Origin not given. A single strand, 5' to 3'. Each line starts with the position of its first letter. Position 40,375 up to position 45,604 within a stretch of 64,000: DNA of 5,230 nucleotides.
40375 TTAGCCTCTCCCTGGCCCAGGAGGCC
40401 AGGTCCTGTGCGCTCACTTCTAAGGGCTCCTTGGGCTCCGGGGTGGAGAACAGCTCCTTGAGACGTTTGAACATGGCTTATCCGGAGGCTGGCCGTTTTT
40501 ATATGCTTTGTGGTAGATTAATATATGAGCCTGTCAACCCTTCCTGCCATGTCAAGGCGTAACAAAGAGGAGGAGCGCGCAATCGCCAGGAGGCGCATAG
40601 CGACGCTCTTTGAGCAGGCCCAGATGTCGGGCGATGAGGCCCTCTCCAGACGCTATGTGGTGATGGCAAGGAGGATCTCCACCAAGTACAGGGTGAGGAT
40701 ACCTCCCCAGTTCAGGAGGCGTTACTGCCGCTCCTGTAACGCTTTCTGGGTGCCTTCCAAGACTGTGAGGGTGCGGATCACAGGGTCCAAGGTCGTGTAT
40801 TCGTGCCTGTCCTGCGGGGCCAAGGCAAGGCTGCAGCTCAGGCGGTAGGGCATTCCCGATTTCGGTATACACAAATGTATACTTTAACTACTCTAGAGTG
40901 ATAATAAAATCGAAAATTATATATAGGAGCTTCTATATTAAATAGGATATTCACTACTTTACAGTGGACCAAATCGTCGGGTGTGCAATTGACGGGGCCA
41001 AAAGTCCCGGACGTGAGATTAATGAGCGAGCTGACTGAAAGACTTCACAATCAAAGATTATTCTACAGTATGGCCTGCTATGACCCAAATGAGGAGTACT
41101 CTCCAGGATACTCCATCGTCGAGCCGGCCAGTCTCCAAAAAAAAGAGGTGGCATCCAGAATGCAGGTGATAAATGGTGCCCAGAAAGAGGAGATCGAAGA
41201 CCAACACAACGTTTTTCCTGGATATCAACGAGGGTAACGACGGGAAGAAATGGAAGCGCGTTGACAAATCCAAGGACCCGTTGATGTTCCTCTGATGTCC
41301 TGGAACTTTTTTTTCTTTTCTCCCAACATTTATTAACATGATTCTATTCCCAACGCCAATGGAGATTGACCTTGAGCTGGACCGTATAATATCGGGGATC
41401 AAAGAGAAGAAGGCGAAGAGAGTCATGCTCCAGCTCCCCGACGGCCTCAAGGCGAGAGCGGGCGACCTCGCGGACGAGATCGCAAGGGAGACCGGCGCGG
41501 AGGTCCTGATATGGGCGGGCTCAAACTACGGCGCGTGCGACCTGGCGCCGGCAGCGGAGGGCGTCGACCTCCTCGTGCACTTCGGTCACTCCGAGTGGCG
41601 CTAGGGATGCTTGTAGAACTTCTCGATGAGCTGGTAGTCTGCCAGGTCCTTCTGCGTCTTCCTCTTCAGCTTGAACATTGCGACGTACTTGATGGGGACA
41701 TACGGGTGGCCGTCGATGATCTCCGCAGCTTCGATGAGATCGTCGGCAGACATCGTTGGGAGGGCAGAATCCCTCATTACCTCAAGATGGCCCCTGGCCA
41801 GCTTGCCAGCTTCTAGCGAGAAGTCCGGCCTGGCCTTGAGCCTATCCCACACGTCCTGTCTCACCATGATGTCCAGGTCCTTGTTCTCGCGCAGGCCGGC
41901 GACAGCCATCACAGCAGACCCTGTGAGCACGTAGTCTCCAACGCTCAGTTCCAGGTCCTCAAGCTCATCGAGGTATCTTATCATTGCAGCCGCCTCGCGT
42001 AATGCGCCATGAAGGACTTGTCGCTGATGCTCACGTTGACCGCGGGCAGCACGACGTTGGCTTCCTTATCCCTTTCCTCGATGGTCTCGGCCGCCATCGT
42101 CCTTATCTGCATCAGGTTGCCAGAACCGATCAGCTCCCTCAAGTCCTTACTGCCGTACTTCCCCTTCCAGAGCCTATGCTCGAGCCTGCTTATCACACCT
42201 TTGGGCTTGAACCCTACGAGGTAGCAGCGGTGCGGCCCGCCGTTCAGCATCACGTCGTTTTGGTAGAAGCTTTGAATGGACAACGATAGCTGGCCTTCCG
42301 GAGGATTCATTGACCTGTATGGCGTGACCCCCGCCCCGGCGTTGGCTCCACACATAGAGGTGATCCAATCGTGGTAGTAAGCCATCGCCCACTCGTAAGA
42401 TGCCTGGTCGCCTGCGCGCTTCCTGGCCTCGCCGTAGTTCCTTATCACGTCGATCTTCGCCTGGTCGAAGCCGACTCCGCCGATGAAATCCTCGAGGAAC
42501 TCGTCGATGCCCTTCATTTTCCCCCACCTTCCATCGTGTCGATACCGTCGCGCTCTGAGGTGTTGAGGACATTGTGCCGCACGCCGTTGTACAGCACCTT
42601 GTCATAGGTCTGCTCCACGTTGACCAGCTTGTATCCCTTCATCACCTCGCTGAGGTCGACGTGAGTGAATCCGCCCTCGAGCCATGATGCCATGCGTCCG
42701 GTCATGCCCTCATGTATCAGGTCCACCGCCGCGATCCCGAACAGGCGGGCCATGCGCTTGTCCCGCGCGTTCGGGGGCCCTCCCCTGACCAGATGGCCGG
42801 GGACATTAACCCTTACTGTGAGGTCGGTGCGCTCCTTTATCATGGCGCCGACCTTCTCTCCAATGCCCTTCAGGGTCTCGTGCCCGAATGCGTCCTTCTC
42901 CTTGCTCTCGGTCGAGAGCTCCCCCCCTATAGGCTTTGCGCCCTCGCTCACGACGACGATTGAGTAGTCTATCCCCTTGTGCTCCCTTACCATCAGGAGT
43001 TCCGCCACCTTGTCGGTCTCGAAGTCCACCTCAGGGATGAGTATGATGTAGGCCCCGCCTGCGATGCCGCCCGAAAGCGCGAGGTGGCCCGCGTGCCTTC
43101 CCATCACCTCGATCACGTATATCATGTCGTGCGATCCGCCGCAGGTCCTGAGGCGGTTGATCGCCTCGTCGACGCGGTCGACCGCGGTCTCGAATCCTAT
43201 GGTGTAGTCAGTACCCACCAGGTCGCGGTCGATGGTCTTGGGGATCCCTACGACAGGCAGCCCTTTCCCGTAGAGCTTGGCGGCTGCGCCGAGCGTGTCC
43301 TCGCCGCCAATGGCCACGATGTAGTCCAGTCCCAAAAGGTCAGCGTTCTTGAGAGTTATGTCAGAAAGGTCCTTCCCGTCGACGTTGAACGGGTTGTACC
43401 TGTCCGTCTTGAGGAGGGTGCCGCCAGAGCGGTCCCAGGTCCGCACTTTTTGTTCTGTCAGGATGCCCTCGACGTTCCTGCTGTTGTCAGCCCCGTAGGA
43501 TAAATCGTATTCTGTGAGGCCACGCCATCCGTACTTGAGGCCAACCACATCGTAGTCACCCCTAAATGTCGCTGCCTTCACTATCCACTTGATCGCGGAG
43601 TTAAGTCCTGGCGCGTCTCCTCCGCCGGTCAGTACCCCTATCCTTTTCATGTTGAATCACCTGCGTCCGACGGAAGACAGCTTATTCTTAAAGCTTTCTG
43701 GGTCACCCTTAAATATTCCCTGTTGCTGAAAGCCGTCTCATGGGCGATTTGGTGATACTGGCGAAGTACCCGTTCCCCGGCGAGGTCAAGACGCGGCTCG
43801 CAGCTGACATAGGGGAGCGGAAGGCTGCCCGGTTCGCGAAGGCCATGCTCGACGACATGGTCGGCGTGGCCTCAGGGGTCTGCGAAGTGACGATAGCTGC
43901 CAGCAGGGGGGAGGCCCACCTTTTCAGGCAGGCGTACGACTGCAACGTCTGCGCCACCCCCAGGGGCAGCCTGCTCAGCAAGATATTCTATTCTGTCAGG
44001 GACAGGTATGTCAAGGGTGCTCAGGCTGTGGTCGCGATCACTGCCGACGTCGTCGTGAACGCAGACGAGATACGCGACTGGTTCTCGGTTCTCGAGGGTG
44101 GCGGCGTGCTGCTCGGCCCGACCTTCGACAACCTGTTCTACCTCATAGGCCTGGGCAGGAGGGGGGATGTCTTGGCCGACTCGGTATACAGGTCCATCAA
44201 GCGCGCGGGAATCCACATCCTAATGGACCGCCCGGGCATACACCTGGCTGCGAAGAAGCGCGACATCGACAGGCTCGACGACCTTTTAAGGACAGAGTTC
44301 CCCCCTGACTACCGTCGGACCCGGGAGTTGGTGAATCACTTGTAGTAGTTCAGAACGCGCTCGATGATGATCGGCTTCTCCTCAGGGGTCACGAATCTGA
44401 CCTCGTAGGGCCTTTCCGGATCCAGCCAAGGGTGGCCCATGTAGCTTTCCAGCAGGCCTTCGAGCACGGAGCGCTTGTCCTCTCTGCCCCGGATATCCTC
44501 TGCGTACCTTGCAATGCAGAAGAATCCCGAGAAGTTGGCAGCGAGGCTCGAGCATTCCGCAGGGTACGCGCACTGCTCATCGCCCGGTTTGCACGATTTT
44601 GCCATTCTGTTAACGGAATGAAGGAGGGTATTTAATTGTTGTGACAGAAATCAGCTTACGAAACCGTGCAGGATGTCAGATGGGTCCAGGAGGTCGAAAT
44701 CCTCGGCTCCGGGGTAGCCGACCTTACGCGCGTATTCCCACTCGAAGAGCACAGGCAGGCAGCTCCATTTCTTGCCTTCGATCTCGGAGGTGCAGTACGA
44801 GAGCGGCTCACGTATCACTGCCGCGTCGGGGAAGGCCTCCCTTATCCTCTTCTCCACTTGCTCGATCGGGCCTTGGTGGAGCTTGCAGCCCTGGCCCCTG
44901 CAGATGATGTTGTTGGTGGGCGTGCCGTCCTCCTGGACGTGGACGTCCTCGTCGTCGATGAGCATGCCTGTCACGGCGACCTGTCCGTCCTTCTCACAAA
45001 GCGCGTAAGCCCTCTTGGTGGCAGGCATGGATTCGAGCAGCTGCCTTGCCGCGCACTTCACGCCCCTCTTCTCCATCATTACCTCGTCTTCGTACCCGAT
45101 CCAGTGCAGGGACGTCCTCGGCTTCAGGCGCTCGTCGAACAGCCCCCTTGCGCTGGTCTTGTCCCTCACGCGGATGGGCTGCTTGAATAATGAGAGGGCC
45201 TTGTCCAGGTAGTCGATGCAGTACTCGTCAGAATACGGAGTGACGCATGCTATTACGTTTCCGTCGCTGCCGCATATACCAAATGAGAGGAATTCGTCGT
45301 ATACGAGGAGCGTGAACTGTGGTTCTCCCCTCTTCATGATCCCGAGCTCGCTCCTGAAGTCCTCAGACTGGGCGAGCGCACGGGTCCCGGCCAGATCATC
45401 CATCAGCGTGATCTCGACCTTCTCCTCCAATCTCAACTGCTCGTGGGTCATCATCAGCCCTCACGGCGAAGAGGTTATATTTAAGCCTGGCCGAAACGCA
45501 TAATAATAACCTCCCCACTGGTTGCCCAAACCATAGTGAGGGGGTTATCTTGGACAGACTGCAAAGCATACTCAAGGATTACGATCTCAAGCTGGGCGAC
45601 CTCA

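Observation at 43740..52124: Candidate novel biosynthetic cluster: two radical-SAM-like enzymes with non-canonical Cys motifs, ComDE/Ppd-like ThDP decarboxylase, SAM-MTase, PurM-like, TraB-like, DUF2064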

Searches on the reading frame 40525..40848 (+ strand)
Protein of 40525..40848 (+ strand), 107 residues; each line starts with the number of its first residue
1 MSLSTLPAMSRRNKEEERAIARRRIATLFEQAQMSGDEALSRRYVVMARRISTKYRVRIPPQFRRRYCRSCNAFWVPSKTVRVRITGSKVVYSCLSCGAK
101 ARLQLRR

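Call 86: search_protein_families(library=pfam, proteins=[window:40525-40848:+], max_evalue=0.001)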
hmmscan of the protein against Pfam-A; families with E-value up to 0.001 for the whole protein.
window:40525-40848:+ (107 aa): 1 family
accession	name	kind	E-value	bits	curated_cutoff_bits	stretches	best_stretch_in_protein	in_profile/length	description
PF04032.22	Rpr2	-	5e-18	65.6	29.3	1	24-98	1-90/90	RNAse P Rpr2/Rpp21/SNM1 subunit domain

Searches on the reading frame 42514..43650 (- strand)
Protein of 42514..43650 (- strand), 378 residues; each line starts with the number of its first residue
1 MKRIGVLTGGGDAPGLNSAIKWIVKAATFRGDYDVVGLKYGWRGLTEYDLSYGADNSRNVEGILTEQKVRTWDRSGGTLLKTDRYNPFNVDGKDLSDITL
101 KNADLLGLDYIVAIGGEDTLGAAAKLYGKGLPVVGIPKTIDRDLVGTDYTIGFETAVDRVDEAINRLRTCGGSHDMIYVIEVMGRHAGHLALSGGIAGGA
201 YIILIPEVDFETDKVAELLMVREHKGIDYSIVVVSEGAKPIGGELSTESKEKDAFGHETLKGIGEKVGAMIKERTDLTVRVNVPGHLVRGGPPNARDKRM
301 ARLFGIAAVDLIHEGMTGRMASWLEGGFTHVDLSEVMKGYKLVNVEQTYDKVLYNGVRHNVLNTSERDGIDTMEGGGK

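Call 86: search_protein_families(library=pfam, proteins=[window:42514-43650:-], max_evalue=0.001)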
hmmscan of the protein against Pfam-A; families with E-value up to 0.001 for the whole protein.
window:42514-43650:- (378 aa): 1 family
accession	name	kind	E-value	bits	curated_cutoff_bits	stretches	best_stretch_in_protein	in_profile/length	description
PF00365.25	PFK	-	8.3e-84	281.7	30.9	1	3-312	1-277/277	Phosphofructokinase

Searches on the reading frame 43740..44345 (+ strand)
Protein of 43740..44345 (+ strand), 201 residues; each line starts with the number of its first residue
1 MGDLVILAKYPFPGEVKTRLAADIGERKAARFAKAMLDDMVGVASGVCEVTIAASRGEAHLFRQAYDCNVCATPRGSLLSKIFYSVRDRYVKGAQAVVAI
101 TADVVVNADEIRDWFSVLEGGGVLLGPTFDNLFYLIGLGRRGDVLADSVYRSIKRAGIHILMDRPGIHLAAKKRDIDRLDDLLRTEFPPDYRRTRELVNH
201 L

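Call 3: search_protein_families(library=pfam, proteins=[window:43740-44345:+], max_evalue=0.01)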
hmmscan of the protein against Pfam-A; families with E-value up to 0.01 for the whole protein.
window:43740-44345:+ (201 aa): 1 family
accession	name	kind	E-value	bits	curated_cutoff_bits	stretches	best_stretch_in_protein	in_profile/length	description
PF09837.15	DUF2064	-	1.6e-05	25.2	25.8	1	47-140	10-107/120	Uncharacterized protein conserved in bacteria (DUF2064)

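Call 4: search_protein_families(library=ncbifam, proteins=[window:43740-44345:+], max_evalue=0.01)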
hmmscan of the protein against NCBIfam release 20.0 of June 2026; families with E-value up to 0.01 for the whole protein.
window:43740-44345:+ (201 aa): 2 families
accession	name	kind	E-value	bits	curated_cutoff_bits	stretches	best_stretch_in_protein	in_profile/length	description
TIGR04282.1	glyco_like_cofC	hypoth_equivalog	3.6e-20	72.6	134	1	4-182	1-189/189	TIGR04282 family arsenosugar biosynthesis glycosyltransferase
TIGR03552.1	F420_cofC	equivalog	1.8e-06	27.8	105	1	15-128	11-127/196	2-phospho-L-lactate guanylyltransferase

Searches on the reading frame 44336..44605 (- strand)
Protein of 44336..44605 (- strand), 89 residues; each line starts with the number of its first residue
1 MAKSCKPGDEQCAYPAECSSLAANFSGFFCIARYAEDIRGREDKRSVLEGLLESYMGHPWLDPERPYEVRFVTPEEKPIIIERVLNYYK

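Call 3: search_protein_families(library=pfam, proteins=[window:44336-44605:-], max_evalue=0.01)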
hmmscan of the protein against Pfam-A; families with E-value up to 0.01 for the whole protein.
window:44336-44605:- (89 aa): 0 families

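Call 4: search_protein_families(library=ncbifam, proteins=[window:44336-44605:-], max_evalue=0.01)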
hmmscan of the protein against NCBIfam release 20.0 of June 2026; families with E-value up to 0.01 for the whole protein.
window:44336-44605:- (89 aa): 0 families

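Call 78: search_protein_families(library=pfam, proteins=[window:44336-44605:-], max_evalue=10)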
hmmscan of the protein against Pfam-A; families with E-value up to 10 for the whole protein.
window:44336-44605:- (89 aa): 1 family
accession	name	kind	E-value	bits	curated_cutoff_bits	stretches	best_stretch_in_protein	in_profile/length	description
PF03474.20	DMA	-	0.16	12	23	1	43-57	14-28/37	DMRTA motif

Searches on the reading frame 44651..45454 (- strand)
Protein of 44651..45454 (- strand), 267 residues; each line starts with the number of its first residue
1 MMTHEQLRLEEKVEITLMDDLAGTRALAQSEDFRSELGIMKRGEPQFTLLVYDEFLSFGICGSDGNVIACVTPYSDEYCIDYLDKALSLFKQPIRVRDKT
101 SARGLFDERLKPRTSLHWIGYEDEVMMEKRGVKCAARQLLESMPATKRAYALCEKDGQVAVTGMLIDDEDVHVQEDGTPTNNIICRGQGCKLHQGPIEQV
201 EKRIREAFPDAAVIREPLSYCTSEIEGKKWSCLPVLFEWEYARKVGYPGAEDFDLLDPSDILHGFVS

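Call 3: search_protein_families(library=pfam, proteins=[window:44651-45454:-], max_evalue=0.01)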
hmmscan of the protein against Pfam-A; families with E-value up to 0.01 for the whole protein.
window:44651-45454:- (267 aa): 0 families

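Call 4: search_protein_families(library=ncbifam, proteins=[window:44651-45454:-], max_evalue=0.01)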
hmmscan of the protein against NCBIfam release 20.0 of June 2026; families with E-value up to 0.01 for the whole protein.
window:44651-45454:- (267 aa): 0 families

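Call 49: search_protein_families(library=padloc, proteins=[window:44651-45454:-], max_evalue=0.01)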
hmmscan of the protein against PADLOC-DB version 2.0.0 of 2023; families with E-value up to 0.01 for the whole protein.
window:44651-45454:- (267 aa): 0 families

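Call 78: search_protein_families(library=pfam, proteins=[window:44651-45454:-], max_evalue=10)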
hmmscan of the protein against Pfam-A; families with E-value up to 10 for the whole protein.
window:44651-45454:- (267 aa): 2 families
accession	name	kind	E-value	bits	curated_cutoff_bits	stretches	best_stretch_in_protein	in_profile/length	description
PF19475.4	DUF6012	-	0.046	13.7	25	1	146-170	46-70/200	Family of unknown function (DUF6012)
PF06145.16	Corona_NS1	-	0.18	11.8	25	1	253-265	7-19/29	Coronavirus nonstructural protein NS1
